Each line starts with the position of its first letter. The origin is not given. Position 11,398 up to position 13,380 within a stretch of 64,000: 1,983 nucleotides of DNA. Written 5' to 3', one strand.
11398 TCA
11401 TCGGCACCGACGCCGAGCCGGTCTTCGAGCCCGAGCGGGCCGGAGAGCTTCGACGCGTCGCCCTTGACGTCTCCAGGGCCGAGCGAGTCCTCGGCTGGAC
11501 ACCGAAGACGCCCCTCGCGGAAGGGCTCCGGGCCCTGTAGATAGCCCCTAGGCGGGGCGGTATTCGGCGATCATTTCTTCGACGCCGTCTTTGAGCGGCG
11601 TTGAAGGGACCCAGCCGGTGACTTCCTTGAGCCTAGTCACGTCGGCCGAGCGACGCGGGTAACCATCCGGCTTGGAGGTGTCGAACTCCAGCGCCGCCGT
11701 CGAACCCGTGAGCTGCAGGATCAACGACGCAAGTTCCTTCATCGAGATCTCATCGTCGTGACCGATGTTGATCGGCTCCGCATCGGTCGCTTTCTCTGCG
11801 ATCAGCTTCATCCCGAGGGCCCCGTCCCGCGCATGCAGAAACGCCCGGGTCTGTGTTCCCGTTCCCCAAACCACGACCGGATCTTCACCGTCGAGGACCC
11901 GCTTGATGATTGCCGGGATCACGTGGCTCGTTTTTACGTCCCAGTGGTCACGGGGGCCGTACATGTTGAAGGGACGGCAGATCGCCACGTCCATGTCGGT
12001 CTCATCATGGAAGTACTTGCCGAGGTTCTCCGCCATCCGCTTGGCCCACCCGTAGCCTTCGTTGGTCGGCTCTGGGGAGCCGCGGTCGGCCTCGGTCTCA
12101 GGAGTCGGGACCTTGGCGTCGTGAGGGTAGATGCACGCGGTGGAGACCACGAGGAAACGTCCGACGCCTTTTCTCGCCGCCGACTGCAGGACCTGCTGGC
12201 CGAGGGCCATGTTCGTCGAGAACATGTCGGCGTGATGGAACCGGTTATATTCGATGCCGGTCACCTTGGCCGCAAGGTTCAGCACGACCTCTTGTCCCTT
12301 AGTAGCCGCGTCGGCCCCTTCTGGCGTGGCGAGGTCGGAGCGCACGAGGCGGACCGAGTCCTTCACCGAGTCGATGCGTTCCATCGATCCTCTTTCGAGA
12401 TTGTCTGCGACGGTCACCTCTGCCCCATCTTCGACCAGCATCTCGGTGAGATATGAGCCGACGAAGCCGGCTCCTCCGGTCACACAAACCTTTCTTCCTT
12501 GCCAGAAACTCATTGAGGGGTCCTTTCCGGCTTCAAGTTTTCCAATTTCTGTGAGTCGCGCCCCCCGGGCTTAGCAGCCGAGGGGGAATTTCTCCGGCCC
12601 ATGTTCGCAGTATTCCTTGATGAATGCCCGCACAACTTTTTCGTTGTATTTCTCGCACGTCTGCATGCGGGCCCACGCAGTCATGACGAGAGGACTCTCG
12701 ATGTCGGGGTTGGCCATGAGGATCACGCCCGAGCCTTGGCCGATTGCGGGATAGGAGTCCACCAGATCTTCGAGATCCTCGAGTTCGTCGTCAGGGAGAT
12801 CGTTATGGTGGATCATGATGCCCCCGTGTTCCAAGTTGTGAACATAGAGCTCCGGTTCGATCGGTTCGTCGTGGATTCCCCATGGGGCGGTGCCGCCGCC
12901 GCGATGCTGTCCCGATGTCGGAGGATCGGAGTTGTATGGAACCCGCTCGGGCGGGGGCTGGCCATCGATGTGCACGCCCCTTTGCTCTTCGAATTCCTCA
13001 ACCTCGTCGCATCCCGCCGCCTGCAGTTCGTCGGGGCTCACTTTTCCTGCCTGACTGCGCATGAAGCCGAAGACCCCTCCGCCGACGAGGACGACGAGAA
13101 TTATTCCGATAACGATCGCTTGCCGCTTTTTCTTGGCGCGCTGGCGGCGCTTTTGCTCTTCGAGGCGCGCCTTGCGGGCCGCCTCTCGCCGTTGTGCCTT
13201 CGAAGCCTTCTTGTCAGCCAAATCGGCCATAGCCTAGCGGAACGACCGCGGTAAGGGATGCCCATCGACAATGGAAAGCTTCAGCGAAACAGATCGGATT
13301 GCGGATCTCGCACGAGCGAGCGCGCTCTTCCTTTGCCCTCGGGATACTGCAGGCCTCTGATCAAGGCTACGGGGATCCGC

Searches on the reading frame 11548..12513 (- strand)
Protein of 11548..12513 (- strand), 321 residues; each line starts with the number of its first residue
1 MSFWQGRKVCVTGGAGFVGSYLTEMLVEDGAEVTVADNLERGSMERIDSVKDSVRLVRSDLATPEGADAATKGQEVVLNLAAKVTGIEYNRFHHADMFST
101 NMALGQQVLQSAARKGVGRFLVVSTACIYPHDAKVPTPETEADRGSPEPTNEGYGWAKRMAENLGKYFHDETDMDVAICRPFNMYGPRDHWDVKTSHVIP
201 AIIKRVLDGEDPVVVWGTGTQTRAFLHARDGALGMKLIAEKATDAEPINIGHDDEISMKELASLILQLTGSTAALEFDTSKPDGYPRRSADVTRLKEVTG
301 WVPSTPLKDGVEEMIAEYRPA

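Call 81: search_protein_families(library=pfam, proteins=[window:11548-12513:-], max_evalue=0.00001)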
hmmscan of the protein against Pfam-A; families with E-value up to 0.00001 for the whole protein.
window:11548-12513:- (321 aa): 5 families
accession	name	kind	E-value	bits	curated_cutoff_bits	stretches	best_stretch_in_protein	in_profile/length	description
PF01370.27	Epimerase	-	3.2e-54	184.3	20.9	1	9-251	1-240/240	NAD dependent epimerase/dehydratase family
PF16363.11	GDP_Man_Dehyd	-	1.5e-35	123.6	27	1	11-314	2-332/332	GDP-mannose 4,6 dehydratase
PF01073.25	3Beta_HSD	-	1.7e-13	50.7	22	1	11-191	2-188/280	3-beta hydroxysteroid dehydrogenase/isomerase family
PF07993.18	NAD_binding_4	-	5.2e-11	42.6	20.1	1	11-186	1-209/258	Male sterility protein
PF13460.12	NAD_binding_10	-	2.5e-10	40.9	27.2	1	13-162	1-129/184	NAD(P)H-binding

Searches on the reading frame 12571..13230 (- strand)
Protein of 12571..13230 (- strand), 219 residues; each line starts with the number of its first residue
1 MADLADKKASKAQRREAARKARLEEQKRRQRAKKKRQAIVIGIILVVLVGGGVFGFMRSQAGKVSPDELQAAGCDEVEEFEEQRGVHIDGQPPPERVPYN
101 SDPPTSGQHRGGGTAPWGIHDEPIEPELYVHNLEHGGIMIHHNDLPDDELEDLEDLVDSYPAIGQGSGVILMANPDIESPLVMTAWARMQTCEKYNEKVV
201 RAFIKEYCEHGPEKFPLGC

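Call 81: search_protein_families(library=pfam, proteins=[window:12571-13230:-], max_evalue=0.00001)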
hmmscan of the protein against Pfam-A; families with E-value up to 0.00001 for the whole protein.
window:12571-13230:- (219 aa): 1 family
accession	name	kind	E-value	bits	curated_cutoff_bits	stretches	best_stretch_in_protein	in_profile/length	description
PF11303.13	DUF3105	-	7.7e-23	81.4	25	1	95-213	6-123/130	Protein of unknown function (DUF3105)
